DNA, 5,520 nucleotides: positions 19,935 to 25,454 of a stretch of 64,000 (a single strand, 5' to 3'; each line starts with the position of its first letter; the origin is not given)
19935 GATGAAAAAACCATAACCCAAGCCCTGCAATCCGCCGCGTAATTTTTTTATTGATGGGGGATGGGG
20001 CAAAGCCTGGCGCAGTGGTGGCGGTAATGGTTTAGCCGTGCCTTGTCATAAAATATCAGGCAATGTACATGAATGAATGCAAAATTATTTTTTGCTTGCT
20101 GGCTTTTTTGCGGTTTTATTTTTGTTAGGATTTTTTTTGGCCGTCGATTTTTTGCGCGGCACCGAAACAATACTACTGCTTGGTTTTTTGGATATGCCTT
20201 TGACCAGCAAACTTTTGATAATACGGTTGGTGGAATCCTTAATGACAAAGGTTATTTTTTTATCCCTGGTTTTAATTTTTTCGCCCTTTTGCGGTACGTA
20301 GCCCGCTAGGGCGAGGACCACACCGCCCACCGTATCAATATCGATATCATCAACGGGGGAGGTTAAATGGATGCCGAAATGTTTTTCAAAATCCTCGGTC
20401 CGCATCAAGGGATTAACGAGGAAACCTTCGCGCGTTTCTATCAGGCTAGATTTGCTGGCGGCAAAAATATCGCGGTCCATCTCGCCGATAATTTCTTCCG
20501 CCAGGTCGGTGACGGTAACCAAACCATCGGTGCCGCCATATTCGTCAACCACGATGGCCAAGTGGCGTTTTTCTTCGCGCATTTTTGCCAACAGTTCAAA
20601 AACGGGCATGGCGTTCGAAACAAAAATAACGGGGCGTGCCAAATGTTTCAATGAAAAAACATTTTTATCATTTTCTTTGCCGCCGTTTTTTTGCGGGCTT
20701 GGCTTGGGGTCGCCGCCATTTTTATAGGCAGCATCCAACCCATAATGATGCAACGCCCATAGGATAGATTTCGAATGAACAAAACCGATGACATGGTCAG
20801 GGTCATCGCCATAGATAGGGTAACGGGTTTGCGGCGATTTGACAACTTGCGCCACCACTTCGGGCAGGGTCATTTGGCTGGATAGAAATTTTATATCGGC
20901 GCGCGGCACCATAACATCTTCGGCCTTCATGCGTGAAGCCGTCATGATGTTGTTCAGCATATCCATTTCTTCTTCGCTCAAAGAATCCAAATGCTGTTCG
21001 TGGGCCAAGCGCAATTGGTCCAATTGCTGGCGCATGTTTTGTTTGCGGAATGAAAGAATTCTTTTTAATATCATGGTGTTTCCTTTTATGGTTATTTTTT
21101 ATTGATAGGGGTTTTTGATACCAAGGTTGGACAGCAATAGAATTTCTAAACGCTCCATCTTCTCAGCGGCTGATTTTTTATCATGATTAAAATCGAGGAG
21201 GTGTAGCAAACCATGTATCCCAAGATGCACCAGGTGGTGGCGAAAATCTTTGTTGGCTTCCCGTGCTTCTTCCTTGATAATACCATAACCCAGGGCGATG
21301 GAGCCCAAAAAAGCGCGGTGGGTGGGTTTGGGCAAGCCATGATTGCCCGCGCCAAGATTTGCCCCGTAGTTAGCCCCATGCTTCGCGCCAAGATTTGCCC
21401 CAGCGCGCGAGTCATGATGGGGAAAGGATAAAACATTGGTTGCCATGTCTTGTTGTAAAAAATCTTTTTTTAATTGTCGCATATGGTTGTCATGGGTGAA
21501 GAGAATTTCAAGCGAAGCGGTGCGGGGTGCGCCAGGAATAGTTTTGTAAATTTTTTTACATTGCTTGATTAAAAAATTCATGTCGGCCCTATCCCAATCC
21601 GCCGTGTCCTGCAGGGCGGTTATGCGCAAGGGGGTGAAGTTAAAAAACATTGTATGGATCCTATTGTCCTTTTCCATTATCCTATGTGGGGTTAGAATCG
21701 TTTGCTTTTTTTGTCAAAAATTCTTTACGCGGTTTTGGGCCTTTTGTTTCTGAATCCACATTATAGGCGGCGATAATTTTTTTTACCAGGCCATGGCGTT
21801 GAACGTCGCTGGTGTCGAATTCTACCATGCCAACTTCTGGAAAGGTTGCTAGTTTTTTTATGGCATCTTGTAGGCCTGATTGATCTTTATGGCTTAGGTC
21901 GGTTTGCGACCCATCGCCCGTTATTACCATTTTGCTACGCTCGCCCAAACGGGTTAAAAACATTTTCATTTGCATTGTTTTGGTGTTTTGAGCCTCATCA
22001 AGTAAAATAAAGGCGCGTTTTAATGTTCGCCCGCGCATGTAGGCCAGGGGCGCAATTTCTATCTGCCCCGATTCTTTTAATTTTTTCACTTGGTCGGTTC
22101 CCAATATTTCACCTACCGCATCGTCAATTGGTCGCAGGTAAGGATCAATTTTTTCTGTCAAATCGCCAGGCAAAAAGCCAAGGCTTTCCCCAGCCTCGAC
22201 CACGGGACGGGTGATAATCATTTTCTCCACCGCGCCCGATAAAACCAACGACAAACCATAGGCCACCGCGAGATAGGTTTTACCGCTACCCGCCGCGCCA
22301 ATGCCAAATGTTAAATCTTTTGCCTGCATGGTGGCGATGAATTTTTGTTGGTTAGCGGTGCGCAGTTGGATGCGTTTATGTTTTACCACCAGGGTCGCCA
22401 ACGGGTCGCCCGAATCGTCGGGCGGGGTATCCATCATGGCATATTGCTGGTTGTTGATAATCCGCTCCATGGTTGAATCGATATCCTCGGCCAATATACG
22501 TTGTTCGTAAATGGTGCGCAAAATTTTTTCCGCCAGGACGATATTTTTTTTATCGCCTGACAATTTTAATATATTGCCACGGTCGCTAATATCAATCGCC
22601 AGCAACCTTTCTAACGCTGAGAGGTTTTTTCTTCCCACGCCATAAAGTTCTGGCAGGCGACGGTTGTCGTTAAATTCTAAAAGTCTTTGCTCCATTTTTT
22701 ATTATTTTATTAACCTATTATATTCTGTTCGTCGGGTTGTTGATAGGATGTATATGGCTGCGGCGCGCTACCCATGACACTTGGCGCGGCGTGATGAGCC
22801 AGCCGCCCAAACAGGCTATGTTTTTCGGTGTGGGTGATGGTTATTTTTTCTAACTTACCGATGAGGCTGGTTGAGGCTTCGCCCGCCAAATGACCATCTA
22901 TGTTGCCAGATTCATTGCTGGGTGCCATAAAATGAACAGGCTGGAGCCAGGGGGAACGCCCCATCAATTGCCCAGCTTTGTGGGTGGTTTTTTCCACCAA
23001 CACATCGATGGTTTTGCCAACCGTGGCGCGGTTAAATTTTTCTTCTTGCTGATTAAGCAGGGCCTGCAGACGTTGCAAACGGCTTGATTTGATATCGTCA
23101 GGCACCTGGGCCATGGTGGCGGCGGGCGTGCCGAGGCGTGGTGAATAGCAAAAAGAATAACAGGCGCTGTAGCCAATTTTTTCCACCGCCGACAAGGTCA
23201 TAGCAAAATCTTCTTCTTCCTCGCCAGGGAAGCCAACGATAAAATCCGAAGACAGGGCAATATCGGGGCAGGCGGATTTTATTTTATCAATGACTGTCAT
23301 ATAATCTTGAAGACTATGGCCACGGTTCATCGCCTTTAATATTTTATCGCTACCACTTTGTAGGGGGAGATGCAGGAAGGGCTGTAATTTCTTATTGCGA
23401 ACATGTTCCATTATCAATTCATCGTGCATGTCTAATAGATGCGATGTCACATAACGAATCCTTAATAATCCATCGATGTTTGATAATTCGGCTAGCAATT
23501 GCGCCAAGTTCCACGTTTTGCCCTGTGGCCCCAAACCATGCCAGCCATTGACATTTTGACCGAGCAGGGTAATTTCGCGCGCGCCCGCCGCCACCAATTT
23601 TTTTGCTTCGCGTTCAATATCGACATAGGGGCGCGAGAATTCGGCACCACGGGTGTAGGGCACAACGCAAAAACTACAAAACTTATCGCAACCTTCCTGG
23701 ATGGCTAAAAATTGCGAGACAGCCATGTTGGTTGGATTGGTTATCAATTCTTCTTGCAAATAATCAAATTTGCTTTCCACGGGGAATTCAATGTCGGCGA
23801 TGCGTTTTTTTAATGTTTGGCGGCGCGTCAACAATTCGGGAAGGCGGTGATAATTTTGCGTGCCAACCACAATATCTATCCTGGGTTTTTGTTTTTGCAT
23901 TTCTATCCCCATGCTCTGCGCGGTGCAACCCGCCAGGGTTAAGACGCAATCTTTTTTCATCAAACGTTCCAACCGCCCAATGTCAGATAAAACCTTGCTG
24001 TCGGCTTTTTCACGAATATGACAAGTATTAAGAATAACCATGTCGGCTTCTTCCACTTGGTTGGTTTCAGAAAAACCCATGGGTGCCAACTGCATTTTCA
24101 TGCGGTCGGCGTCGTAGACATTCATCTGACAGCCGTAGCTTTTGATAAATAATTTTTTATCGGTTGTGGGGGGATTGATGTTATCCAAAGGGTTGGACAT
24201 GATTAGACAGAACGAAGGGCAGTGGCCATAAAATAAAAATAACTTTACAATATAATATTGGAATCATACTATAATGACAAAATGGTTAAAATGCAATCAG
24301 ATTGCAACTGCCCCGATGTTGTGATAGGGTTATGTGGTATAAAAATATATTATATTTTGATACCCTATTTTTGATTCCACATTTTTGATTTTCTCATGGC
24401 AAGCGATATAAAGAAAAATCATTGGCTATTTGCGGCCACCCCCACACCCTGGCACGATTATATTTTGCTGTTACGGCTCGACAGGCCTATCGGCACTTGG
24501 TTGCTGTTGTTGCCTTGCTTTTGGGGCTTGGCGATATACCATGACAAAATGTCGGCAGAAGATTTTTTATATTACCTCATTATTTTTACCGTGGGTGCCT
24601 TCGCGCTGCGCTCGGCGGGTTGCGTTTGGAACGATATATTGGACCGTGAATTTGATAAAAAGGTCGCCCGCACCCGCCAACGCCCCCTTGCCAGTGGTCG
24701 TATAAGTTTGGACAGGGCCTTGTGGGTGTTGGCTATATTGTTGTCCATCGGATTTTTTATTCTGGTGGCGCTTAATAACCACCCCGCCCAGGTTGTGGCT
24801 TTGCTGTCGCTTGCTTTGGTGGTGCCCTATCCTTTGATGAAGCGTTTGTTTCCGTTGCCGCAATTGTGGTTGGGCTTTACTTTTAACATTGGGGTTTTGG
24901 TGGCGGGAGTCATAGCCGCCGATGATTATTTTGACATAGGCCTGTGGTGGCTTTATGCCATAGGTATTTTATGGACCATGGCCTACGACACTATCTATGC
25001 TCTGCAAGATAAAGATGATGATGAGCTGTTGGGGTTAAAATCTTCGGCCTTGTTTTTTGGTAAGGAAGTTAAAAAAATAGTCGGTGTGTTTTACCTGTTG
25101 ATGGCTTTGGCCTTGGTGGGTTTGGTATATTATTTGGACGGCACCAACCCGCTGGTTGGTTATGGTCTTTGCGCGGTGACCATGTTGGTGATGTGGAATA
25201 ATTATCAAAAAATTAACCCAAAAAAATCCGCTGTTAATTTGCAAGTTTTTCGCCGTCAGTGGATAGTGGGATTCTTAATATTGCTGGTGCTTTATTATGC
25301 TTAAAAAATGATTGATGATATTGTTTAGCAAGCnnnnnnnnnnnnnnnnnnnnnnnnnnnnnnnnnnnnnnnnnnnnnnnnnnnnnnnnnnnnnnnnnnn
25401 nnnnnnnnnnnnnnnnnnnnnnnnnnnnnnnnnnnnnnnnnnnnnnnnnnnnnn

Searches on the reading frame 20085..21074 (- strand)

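Call 57: search_protein_families(library=pfam, proteins=[window:20085-21074:-], max_evalue=0.000001)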
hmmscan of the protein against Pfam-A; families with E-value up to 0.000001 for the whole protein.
window:20085-21074:- (329 aa): 2 families
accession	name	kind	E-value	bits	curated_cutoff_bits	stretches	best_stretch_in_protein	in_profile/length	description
PF00571.33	CBS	-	9.1e-15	55.2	24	1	146-196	6-56/57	CBS domain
PF03471.22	CorC_HlyC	-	7.8e-12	45.5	27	1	217-292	7-78/81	Transporter associated domain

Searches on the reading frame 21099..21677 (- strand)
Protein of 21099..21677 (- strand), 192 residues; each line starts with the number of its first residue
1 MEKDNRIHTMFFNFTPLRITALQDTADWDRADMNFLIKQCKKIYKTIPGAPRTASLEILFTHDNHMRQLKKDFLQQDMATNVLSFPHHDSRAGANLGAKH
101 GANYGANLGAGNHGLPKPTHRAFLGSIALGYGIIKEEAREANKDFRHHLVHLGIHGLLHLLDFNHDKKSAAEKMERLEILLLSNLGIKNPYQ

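Call 57: search_protein_families(library=pfam, proteins=[window:21099-21677:-], max_evalue=0.000001)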
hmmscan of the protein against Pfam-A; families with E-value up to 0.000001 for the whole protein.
window:21099-21677:- (192 aa): 1 family
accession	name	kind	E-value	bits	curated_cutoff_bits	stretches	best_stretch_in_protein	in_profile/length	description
PF02130.23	YbeY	-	1.9e-24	86.4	25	1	36-184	10-128/129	Endoribonuclease YbeY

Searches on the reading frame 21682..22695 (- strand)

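Call 57: search_protein_families(library=pfam, proteins=[window:21682-22695:-], max_evalue=0.000001)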
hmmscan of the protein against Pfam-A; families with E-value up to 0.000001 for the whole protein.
window:21682-22695:- (337 aa): 1 family
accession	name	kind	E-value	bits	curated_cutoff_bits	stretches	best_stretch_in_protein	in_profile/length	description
PF02562.22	PhoH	-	1.3e-83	279.9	27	1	109-312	2-205/205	PhoH-like protein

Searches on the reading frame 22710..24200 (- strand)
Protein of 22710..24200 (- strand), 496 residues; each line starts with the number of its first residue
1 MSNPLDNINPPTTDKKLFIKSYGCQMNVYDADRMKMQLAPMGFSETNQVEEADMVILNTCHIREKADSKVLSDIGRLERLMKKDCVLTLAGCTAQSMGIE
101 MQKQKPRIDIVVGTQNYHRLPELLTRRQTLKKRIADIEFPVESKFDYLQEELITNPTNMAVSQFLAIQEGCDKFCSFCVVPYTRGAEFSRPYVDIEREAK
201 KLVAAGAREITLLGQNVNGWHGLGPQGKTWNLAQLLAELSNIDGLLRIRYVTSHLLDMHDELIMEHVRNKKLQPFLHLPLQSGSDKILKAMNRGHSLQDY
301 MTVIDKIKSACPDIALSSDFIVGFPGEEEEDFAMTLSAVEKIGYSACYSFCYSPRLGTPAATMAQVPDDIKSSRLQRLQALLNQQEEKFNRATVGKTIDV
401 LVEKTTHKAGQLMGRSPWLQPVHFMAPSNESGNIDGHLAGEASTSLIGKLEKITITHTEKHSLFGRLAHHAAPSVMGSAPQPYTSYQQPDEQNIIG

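Call 57: search_protein_families(library=pfam, proteins=[window:22710-24200:-], max_evalue=0.000001)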
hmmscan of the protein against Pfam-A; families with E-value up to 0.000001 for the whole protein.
window:22710-24200:- (496 aa): 2 families
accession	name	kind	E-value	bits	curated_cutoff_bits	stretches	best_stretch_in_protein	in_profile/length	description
PF00919.26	UPF0004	-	2e-28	98.7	27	1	16-113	1-98/98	Uncharacterized protein family UPF0004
PF04055.27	Radical_SAM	-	1.7e-24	87.3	29.5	1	167-337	3-164/166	Radical SAM superfamily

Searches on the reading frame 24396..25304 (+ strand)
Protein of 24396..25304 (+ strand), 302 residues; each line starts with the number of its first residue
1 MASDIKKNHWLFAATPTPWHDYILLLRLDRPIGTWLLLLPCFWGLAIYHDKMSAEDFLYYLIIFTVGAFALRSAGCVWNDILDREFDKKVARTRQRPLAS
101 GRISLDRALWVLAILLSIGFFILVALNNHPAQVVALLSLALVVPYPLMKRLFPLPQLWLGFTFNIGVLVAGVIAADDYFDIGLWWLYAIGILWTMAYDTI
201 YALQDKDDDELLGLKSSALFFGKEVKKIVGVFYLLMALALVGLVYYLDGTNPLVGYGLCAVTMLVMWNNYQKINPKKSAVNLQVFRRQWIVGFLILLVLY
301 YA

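Call 68: search_protein_families(library=pfam, proteins=[window:24396-25304:+], max_evalue=0.000001)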
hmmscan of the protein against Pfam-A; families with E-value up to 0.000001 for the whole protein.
window:24396-25304:+ (302 aa): 1 family
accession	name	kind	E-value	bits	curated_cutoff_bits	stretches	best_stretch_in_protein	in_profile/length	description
PF01040.23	UbiA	-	1.1e-52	179.2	34.2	1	37-282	1-244/250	UbiA prenyltransferase family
